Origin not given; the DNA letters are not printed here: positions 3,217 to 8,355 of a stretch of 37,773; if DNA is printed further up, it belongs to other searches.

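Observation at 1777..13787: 12 kb co-directional block of giant, acidic, Cys-rich lipoproteins with no assignable function: candidate novel envelope or surface system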

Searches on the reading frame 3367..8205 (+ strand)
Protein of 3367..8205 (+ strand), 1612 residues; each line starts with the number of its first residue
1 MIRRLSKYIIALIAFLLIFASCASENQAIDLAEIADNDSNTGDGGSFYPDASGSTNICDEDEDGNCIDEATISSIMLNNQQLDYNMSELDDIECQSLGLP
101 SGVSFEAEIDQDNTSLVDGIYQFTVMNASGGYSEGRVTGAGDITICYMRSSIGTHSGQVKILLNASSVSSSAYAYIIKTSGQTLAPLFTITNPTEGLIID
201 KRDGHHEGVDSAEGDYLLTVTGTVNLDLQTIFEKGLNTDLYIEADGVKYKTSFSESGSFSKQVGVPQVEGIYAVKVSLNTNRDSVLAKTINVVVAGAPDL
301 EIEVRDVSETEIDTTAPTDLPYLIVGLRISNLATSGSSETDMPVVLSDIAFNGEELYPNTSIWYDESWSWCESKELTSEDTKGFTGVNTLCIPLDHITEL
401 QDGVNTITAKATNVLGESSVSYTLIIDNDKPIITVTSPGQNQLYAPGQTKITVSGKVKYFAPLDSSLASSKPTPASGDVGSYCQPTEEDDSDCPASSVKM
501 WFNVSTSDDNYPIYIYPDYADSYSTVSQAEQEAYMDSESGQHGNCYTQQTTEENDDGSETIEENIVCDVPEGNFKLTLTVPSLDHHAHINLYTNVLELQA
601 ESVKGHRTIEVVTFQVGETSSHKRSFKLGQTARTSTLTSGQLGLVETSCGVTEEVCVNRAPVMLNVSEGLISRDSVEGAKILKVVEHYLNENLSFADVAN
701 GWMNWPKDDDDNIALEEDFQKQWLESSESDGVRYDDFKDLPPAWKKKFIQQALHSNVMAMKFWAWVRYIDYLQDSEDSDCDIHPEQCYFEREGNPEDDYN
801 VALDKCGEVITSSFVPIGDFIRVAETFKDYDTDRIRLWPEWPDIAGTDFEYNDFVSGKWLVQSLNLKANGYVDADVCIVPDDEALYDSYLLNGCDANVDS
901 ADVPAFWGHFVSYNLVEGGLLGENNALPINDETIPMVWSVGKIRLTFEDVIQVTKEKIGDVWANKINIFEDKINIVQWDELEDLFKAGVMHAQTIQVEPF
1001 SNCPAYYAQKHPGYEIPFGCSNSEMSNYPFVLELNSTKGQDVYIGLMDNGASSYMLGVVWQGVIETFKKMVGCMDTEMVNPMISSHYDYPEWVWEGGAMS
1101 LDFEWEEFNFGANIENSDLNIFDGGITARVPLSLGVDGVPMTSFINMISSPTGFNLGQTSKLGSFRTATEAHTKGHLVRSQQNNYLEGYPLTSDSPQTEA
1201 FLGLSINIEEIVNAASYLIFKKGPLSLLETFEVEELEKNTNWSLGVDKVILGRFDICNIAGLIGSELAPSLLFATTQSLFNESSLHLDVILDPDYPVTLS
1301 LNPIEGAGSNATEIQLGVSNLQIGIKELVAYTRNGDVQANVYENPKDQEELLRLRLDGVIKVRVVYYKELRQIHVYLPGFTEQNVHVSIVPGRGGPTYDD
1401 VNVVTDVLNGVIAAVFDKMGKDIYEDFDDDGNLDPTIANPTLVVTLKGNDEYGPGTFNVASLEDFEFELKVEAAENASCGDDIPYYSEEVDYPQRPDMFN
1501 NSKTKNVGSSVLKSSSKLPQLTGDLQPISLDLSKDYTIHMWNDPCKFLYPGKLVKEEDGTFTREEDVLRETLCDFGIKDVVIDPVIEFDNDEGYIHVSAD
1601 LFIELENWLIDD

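Call 4: search_protein_families(library=pfam, proteins=[window:3367-8205:+], max_evalue=1)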
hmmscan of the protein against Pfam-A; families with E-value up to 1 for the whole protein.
window:3367-8205:+ (1612 aa): 0 families

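Call 5: search_protein_families(library=ncbifam, proteins=[window:3367-8205:+], max_evalue=1)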
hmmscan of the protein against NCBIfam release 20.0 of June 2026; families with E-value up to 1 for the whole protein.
window:3367-8205:+ (1612 aa): 1 family
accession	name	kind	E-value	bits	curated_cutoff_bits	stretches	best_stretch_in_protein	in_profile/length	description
NF033510.3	Ca_tandemer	repeat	0.15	12.5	50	0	210-278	25-88/96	Ca2+-stabilized repeat-containing adhesin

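Call 8: find_related_loci(query=window:3367-8205:+, collection=genome_contigs, flank=10000)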
Query window:3367-8205:+ (1612 aa) in genome_contigs; peptide patterns used: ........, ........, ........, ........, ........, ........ (x = any residue, [..] = any of these).
12 stretches matched a pattern, but none encodes a relative of the query by tblastn (E <= 1e-3).
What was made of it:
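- Tried and rejected: It found nothing (call 8).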

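Call 9: find_homologous_proteins(query=window:3367-8205:+)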
Query window:3367-8205:+ (1612 aa): 11 proteins with E <= 0.001 among 8000 candidates.
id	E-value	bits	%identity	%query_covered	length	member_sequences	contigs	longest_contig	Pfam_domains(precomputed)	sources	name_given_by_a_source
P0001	0.0e+0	3263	86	100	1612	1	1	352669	-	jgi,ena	jgi:hypothetical protein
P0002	0.0e+0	2229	60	100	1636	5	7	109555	-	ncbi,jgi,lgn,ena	-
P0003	0.0e+0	1457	44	65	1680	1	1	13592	-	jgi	-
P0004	0.0e+0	1385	44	99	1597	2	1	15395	-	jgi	-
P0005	0.0e+0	1307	42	100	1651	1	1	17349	-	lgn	-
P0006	0.0e+0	1268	40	100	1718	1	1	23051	-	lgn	-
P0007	0.0e+0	1250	38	99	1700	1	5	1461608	-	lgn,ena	-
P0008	0.0e+0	1222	39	65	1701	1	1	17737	-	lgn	-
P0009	0.0e+0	1191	58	57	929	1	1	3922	-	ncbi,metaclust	ncbi:MAG: hypothetical protein ACD_62C00250G0002, partial [uncultured bacterium]|metaclust:status=ac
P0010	0.0e+0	1151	36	99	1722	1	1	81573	-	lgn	-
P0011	0.0e+0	1147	38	100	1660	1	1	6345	-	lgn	-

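Call 10: find_encoding_contigs(protein=P0007, flank=10000, max_places=3)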
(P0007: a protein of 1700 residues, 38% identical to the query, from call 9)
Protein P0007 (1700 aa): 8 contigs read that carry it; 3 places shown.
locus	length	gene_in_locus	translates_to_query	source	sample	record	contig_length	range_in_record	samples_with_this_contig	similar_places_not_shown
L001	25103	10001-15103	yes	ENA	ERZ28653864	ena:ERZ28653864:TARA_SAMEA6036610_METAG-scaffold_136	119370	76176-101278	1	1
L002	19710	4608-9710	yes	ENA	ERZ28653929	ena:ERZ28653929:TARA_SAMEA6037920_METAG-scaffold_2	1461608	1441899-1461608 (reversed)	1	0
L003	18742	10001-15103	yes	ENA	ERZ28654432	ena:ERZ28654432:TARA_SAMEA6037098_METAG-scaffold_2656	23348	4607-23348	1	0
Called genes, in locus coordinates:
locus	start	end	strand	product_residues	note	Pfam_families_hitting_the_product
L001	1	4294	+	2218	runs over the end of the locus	PF00004:AAA (faint)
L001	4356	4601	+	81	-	PF12441:CopG_antitoxin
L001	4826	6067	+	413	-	PF13173:AAA_14, PF13635:DUF4143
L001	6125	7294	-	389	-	PF00364:Biotin_lipoyl (faint), PF25919:BSH_CusB (weak), PF25973:BSH_CzcB (weak), PF25984:BSH_YknX (faint), PF25944:Beta-barrel_RND (weak), PF25954:Beta-barrel_RND_2, PF25989:YknX_C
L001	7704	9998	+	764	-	-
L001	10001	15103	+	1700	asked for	-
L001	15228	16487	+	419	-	-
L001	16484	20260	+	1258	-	-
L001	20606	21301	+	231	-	-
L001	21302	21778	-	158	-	PF02590:SPOUT_MTase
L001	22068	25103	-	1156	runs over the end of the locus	PF08471:Ribonuc_red_2_N, PF02867:Ribonuc_red_lgC, PF12637:TSCPD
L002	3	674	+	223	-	?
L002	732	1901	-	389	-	PF00364:Biotin_lipoyl (faint), PF25919:BSH_CusB (weak), PF25973:BSH_CzcB (weak), PF25984:BSH_YknX (faint), PF25944:Beta-barrel_RND (weak), PF25954:Beta-barrel_RND_2, PF25989:YknX_C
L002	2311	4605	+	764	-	-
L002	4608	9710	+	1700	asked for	-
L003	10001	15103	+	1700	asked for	-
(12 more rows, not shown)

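Call 11: find_encoding_contigs(protein=P0002, flank=10000, max_places=3)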
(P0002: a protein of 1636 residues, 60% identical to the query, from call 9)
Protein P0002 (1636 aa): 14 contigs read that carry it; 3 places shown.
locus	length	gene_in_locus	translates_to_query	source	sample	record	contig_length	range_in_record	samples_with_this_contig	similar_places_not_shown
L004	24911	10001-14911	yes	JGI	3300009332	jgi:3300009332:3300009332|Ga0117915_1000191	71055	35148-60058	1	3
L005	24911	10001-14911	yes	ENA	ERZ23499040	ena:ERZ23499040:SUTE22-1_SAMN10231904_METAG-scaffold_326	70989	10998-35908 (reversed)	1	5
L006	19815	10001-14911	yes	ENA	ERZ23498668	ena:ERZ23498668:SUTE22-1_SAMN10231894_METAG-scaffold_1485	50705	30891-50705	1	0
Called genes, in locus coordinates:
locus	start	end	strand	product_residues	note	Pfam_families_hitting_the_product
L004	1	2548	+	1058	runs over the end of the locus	PF00133:tRNA-synt_1, PF01406:tRNA-synt_1e (faint), PF09334:tRNA-synt_1g (faint), PF08264:Anticodon_1, PF19302:DUF5915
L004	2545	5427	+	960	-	PF00133:tRNA-synt_1, PF09334:tRNA-synt_1g, PF13603:tRNA-synt_1_2, PF08264:Anticodon_1, PF10458:Val_tRNA-synt_C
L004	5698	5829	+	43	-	-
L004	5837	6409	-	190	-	PF03942:DTW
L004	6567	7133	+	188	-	PF00565:SNase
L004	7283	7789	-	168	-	-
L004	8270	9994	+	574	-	-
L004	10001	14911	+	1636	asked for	-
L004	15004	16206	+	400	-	-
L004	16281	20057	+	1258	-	PF22073:Cep192_D4 (faint)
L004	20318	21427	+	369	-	PF00988:CPSase_sm_chain, PF07722:Peptidase_C26 (faint), PF00117:GATase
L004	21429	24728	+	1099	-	PF25596:CPSase_L_D1, PF02786:CPSase_L_D2, PF02787:CPSase_L_D3, PF25596:CPSase_L_D1, PF02222:ATP-grasp, PF02786:CPSase_L_D2, PF07478:Dala_Dala_lig_C (weak), PF02142:MGS, +2 more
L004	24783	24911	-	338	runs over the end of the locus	PF08240:ADH_N, PF16912:Glu_dehyd_C (weak), PF02254:TrkA_N (weak), PF00107:ADH_zinc_N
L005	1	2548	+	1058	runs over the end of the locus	PF00133:tRNA-synt_1, PF01406:tRNA-synt_1e (faint), PF09334:tRNA-synt_1g (faint), PF08264:Anticodon_1, PF19302:DUF5915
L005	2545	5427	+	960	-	PF00133:tRNA-synt_1, PF09334:tRNA-synt_1g, PF13603:tRNA-synt_1_2, PF08264:Anticodon_1, PF10458:Val_tRNA-synt_C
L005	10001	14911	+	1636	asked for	-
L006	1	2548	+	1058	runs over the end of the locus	PF00133:tRNA-synt_1, PF01406:tRNA-synt_1e (faint), PF09334:tRNA-synt_1g (faint), PF08264:Anticodon_1, PF19302:DUF5915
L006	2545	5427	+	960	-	PF00133:tRNA-synt_1, PF09334:tRNA-synt_1g, PF13603:tRNA-synt_1_2, PF08264:Anticodon_1, PF10458:Val_tRNA-synt_C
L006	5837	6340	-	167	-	PF03942:DTW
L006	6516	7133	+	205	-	PF00565:SNase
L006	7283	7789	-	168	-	-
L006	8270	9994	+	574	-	-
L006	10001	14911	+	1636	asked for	-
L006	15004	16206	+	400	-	-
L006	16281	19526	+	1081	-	PF22073:Cep192_D4 (faint)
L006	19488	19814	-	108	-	?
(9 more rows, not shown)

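Call 12: list_cluster_members(proteins=[P0002, P0009, P0001])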
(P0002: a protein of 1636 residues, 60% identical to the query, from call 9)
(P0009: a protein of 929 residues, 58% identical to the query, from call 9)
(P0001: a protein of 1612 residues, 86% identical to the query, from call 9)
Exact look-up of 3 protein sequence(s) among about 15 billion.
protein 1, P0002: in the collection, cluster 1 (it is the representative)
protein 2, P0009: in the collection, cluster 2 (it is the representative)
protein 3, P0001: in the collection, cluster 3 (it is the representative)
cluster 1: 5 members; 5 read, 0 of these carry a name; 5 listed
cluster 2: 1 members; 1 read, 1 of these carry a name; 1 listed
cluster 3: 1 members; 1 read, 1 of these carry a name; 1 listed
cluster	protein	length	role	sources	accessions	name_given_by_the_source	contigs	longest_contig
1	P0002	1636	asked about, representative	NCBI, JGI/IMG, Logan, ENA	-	-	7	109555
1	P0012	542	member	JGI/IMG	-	-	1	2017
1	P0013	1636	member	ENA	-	-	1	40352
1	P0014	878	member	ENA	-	-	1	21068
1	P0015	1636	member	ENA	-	-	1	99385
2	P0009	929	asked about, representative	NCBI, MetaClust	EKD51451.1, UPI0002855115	MAG: hypothetical protein ACD_62C00250G0002, partial [uncultured bacterium] | status=active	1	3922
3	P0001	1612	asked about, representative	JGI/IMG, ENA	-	hypothetical protein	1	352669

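Call 18: search_solved_structures(query=A1, max_evalue=10)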
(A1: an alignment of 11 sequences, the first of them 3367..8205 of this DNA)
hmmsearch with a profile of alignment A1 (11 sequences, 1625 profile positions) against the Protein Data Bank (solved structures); distinct sequences matched with E-value up to 10: 1.
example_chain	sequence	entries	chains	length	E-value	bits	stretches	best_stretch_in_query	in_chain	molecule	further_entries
6war_B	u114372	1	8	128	0.66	10.4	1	848-913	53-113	nanobody MERS VHH-55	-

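Call 19: find_related_loci(query=A1, collection=genome_contigs, flank=10000)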
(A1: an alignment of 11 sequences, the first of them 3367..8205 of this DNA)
Query A1 (1612 aa) in genome_contigs; peptide patterns used: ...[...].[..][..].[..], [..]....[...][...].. (x = any residue, [..] = any of these).
21 stretches matched a pattern; 2 encode a relative of the query (tblastn E <= 1e-3); 2 distinct loci.
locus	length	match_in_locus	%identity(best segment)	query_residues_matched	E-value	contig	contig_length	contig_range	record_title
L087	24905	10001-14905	60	1-1609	0e+0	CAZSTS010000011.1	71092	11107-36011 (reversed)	MAG TPA_asm: uncultured Nitrospirales bacterium isolate SRP200020_co4_91 genome assembly, contig: NODE_327_length_71092_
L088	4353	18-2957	56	657-1612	0e+0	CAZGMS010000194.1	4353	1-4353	MAG TPA_asm: uncultured Nitrospirales bacterium isolate binchicken_co169_220 genome assembly, contig: k99_450078, whole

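Call 26: find_homologous_proteins(query=A1)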
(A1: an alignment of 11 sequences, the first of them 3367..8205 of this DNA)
Query A1 (11 sequences) (1612 aa, profile of the alignment): 11 proteins with E <= 0.001 among 8000 candidates.
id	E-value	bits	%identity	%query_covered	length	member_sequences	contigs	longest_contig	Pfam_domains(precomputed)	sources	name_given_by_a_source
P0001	0.0e+0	2557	86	100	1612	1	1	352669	-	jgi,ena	jgi:hypothetical protein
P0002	0.0e+0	2459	60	100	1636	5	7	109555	-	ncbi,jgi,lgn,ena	-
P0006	0.0e+0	2425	40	100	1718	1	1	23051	-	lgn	-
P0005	0.0e+0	2409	42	100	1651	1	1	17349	-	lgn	-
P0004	0.0e+0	2366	44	99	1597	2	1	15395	-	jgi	-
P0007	0.0e+0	2334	38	99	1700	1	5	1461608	-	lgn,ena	-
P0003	0.0e+0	2329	44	65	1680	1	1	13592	-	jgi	-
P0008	0.0e+0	2293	39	65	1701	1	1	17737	-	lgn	-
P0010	0.0e+0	2275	36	99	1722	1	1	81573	-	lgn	-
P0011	0.0e+0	2176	38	100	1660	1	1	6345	-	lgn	-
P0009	0.0e+0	1348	58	57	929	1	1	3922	-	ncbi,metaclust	ncbi:MAG: hypothetical protein ACD_62C00250G0002, partial [uncultured bacterium]|metaclust:status=ac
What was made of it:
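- Tried and rejected: It found no new members (call 26).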
